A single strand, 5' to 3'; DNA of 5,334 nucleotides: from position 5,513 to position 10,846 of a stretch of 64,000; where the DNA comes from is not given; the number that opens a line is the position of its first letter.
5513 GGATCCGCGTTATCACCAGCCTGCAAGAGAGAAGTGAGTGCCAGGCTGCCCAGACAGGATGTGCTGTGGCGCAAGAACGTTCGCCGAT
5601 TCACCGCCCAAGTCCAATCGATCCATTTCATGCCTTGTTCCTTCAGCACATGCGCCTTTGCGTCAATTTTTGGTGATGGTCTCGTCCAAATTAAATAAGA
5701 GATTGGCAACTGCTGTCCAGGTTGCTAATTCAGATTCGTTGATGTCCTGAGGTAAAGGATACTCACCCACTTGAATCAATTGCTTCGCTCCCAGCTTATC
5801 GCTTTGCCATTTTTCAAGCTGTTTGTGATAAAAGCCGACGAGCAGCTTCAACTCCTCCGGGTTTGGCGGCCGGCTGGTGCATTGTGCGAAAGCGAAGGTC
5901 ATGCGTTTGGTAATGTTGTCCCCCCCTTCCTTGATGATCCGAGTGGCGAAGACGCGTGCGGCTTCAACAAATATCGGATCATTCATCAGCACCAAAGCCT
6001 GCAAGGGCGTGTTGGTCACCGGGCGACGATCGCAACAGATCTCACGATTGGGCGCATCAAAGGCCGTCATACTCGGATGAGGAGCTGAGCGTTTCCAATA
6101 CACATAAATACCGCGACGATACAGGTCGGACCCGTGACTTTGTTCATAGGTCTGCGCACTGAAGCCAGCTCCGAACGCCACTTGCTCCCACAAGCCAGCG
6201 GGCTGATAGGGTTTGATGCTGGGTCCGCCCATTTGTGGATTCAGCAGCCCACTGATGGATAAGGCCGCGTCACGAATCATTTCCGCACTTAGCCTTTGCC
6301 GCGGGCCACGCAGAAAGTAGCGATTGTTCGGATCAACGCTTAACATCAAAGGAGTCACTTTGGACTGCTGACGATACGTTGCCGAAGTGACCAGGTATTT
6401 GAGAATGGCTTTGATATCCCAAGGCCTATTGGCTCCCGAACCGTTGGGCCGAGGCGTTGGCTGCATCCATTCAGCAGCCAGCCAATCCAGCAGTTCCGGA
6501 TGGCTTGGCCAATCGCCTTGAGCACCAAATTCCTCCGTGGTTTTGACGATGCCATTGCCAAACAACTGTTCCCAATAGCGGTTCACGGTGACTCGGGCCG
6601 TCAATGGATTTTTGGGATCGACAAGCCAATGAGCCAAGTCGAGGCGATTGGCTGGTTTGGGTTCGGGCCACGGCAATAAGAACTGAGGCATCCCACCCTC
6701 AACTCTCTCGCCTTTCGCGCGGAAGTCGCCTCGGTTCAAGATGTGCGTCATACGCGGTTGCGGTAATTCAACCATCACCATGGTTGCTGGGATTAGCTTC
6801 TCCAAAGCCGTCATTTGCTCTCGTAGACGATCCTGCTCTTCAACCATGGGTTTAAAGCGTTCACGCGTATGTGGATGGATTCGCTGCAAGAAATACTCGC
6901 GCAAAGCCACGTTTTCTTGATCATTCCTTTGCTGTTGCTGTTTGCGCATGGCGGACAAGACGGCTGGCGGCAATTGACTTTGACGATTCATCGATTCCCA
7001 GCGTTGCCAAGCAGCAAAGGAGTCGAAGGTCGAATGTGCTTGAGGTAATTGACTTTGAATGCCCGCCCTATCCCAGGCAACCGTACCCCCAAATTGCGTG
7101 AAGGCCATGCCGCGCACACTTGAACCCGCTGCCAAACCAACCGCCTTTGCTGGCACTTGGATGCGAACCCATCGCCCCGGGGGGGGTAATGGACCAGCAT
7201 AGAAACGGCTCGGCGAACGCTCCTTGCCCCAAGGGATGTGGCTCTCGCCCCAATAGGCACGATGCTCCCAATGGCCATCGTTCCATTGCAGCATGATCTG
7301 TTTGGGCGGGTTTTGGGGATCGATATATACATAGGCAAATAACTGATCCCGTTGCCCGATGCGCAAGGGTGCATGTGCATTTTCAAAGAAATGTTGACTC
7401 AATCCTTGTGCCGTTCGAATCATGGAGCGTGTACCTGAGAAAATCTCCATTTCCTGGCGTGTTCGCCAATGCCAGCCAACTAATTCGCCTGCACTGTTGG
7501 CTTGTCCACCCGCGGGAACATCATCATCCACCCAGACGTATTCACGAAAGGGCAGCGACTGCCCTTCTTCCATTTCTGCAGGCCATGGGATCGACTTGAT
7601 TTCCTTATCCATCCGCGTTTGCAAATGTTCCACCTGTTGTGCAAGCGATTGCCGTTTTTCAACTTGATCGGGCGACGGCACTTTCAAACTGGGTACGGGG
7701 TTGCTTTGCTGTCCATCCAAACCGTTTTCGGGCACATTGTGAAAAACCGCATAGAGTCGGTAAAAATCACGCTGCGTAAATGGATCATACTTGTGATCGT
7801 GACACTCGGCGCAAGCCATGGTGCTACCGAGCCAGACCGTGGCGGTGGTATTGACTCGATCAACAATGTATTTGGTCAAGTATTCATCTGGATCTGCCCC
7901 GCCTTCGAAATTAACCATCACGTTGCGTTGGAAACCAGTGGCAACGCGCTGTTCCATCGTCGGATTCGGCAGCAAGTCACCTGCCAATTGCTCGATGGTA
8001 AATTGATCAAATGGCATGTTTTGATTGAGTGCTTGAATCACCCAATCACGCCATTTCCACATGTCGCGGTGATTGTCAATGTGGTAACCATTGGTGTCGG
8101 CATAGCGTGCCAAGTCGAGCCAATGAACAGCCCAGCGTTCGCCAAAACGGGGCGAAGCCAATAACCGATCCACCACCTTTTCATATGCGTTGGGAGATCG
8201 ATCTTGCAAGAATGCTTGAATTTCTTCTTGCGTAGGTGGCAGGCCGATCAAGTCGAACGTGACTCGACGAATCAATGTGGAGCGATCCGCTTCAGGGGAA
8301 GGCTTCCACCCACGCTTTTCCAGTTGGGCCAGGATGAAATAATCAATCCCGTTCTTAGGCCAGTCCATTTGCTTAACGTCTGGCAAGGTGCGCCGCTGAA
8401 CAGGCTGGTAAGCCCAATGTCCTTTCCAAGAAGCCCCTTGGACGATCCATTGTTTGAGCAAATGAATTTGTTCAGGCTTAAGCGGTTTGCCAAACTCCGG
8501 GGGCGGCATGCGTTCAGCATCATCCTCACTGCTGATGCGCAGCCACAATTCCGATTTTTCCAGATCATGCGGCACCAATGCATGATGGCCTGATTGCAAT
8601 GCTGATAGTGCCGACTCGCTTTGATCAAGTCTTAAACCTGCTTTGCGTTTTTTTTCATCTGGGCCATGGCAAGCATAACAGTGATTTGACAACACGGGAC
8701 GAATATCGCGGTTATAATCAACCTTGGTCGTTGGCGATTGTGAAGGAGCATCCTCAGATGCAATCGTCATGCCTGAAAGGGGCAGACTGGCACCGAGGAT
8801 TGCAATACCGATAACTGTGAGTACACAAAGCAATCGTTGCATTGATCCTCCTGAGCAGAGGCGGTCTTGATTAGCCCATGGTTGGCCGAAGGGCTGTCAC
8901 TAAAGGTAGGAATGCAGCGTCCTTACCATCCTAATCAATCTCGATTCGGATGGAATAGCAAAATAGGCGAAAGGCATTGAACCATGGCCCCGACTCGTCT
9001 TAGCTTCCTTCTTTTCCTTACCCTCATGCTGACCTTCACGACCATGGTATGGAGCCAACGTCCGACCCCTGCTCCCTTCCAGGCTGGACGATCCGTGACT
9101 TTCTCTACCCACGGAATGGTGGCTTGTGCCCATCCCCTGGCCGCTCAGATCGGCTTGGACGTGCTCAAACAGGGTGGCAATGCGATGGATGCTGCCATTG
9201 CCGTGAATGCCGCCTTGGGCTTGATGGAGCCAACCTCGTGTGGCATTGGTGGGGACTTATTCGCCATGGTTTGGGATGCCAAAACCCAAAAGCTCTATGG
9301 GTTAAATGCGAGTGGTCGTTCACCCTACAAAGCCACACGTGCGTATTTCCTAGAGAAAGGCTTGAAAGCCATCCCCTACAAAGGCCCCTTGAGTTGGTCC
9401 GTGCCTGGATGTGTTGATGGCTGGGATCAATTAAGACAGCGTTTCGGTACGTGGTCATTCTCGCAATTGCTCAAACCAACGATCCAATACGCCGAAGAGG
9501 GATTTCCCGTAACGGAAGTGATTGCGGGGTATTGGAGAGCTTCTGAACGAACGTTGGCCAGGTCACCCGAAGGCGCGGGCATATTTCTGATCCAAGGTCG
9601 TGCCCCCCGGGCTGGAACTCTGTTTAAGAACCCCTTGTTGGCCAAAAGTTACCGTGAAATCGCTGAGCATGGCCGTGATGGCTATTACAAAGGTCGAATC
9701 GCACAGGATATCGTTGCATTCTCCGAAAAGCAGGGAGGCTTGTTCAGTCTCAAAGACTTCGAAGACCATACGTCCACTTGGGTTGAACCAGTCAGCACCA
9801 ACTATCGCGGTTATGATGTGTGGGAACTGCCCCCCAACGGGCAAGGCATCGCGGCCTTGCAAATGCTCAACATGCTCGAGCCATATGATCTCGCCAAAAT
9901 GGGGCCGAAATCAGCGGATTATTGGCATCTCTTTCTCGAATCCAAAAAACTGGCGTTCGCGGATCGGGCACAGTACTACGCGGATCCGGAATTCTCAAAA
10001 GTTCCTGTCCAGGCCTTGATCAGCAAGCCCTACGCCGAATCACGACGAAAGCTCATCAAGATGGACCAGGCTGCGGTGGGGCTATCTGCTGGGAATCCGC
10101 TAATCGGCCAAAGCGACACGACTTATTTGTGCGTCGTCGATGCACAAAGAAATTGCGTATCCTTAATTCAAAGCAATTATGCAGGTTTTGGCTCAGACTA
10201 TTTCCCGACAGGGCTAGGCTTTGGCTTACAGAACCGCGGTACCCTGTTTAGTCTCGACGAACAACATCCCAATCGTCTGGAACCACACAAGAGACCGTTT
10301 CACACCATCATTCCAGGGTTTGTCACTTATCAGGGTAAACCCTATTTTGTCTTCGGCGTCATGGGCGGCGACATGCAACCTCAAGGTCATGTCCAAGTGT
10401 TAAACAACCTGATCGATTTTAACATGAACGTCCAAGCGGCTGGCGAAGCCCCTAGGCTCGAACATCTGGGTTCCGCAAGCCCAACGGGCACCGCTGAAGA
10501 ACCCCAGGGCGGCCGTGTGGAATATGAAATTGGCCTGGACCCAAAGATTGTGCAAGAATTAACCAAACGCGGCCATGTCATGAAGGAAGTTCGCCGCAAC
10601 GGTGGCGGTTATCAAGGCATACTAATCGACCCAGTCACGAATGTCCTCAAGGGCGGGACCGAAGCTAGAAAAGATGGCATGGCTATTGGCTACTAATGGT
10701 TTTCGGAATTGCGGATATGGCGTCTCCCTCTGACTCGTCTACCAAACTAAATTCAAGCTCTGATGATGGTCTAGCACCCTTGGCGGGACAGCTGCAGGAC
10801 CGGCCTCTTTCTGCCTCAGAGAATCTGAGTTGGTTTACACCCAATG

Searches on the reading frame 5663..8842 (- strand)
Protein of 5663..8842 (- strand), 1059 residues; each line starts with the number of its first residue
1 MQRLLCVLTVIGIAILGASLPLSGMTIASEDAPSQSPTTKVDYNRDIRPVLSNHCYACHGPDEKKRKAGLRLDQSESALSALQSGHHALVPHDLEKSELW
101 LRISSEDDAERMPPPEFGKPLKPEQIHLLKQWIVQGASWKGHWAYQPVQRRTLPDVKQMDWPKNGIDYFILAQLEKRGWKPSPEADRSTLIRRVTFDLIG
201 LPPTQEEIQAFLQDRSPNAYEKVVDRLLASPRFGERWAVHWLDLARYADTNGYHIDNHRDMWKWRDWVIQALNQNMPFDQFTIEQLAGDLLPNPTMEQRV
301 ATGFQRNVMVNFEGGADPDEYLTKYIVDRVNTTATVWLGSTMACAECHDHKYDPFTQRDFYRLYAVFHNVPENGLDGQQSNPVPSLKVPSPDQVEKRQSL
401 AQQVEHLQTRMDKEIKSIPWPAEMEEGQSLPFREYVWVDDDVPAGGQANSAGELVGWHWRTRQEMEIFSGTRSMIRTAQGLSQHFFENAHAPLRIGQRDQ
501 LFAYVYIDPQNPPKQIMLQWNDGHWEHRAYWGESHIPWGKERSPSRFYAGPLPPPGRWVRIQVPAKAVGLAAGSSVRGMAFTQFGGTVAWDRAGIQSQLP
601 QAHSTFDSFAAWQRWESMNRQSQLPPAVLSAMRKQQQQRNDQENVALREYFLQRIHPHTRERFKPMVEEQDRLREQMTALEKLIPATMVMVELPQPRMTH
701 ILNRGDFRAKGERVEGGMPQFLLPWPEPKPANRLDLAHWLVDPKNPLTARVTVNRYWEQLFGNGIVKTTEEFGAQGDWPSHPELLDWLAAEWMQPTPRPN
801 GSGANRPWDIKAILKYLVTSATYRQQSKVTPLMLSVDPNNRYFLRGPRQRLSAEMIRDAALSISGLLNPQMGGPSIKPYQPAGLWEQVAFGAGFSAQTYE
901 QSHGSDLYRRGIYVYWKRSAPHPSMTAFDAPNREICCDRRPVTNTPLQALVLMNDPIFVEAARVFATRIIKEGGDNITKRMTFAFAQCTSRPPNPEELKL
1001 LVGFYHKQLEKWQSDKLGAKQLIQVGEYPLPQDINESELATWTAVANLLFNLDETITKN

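Call 21: search_protein_families(library=pfam, proteins=[window:5663-8842:-], max_evalue=0.00001)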
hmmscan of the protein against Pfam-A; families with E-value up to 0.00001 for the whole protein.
window:5663-8842:- (1059 aa): 3 families
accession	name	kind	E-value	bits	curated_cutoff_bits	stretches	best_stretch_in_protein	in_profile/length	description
PF07587.16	PSD1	-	6.5e-98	327.4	28.5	1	732-1004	1-243/244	Protein of unknown function (DUF1553)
PF07583.16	PSCyt2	-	3.4e-91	305.3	29.8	1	166-370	2-207/209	Protein of unknown function (DUF1549)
PF07635.16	PSCyt1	-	4.2e-19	69.4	22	1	55-116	1-59/59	Planctomycete cytochrome C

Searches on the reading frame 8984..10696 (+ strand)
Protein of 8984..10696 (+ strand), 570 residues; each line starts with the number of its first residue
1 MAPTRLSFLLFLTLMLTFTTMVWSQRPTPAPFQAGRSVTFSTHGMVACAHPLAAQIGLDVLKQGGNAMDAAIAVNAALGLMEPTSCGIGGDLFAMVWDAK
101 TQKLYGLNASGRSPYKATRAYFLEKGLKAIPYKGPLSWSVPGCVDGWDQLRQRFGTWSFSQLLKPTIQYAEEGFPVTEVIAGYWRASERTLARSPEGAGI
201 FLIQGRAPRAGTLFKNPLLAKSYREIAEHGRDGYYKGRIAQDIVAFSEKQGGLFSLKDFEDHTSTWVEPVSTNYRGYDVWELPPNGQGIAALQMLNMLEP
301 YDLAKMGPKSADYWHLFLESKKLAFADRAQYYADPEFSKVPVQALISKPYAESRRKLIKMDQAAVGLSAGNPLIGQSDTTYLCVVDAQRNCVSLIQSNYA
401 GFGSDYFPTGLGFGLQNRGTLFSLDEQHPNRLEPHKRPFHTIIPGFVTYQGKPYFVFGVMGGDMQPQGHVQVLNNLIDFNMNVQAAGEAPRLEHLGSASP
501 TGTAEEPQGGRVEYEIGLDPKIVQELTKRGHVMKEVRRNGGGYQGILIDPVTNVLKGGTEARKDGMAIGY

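Call 21: search_protein_families(library=pfam, proteins=[window:8984-10696:+], max_evalue=0.00001)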
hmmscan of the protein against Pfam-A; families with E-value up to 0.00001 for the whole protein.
window:8984-10696:+ (570 aa): 1 family
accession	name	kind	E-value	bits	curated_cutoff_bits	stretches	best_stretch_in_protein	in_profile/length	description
PF01019.26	G_glu_transpept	-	6.7e-159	530.4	27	1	59-565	2-512/512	Gamma-glutamyltranspeptidase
